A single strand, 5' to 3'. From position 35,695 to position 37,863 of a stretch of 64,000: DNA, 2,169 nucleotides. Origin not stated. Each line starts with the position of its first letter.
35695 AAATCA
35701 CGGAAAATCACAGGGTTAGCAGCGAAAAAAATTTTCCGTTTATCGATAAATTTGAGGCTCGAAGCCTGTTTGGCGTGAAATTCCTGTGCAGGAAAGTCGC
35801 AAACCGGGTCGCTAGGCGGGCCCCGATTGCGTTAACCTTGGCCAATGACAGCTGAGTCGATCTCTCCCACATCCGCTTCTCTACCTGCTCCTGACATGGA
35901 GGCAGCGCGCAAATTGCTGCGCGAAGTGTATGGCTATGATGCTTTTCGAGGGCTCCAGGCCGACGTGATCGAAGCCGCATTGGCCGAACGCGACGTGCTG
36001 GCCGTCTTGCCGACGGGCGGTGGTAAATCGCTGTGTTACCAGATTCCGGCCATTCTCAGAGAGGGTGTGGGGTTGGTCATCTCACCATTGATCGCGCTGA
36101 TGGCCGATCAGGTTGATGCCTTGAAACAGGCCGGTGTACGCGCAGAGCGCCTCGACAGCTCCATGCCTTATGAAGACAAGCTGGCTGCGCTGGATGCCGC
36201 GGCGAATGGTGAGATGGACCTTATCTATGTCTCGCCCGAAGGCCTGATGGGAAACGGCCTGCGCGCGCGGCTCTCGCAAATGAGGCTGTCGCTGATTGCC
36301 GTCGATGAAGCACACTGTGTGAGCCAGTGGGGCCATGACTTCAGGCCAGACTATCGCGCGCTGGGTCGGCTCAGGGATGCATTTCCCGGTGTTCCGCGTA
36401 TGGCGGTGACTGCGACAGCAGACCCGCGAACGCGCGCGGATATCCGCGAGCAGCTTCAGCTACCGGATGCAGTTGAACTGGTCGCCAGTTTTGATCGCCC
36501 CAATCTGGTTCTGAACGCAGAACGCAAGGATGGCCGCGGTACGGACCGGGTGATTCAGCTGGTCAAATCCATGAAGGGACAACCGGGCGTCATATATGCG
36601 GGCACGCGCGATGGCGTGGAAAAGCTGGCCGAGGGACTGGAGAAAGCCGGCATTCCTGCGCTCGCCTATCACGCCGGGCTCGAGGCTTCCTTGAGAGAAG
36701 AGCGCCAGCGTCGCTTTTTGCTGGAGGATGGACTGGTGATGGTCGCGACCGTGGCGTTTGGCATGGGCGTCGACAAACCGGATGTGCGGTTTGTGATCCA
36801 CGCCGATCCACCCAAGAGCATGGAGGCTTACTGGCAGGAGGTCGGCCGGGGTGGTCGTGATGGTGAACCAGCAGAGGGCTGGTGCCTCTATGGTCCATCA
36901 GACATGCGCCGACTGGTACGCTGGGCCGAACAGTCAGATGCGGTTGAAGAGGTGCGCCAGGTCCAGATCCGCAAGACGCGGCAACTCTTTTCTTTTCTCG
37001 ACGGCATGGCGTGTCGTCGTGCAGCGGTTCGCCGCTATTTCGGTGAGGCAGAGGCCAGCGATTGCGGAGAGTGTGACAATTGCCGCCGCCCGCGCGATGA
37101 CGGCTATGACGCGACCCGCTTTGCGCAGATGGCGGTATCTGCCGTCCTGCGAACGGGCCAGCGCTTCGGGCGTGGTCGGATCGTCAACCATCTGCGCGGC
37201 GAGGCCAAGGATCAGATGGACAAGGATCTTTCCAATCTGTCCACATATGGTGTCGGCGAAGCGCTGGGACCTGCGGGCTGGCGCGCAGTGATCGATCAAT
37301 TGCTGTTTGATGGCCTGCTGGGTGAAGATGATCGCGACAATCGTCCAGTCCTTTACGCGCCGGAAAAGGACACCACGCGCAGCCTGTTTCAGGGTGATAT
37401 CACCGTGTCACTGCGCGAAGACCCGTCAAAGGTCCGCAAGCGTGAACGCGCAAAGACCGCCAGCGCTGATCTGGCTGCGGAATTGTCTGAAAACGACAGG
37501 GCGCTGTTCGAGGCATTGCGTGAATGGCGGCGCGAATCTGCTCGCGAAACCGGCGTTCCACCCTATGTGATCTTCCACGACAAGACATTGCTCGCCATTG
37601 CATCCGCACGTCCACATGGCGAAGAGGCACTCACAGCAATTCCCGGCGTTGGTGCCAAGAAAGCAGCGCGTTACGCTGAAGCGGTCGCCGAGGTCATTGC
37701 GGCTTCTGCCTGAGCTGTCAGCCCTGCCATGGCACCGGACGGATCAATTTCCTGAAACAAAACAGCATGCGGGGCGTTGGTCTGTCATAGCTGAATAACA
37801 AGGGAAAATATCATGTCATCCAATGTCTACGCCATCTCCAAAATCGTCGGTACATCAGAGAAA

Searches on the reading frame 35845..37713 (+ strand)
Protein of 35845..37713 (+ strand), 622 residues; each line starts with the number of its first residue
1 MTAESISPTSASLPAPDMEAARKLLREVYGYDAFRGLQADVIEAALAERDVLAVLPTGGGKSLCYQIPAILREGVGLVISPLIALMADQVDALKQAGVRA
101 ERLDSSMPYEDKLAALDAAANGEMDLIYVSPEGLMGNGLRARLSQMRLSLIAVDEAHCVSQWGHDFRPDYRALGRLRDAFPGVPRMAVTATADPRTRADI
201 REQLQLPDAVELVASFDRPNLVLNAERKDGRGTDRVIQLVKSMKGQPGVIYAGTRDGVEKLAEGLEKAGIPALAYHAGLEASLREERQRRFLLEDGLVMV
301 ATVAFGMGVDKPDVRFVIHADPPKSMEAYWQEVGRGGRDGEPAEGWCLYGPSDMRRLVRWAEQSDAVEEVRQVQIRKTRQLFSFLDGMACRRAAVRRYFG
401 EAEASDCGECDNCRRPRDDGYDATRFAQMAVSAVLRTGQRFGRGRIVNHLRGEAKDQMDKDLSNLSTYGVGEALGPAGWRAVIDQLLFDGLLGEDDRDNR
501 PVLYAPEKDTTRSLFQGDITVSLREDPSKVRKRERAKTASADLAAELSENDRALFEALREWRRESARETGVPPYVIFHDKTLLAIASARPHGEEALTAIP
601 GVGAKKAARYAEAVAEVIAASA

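Call 11: search_protein_families(library=pfam, proteins=[window:35845-37713:+], max_evalue=0.001)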
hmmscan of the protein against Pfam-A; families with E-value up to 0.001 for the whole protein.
window:35845-37713:+ (622 aa): 5 families
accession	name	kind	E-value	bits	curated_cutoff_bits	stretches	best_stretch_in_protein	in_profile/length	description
PF00270.35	DEAD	-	3.2e-24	86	26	1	37-197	3-164/167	DEAD/DEAH box helicase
PF00570.28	HRDC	-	4.5e-23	81.4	23.8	1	552-618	2-68/68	HRDC domain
PF00271.37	Helicase_C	-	2.6e-20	73.2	23.5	1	235-340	5-110/110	Helicase conserved C-terminal domain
PF09382.16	RQC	-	1.1e-18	67.6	23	1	421-530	5-112/114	RQC domain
PF16124.10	RecQ_Zn_bind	-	3.4e-14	53.8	25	1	351-414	1-66/66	RecQ zinc-binding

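Call 20: find_encoding_contigs(protein=window:35845-37713:+, flank=1000, max_places=3)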
Protein window:35845-37713:+ (622 aa): no gene with exactly this product is on record in the collection.
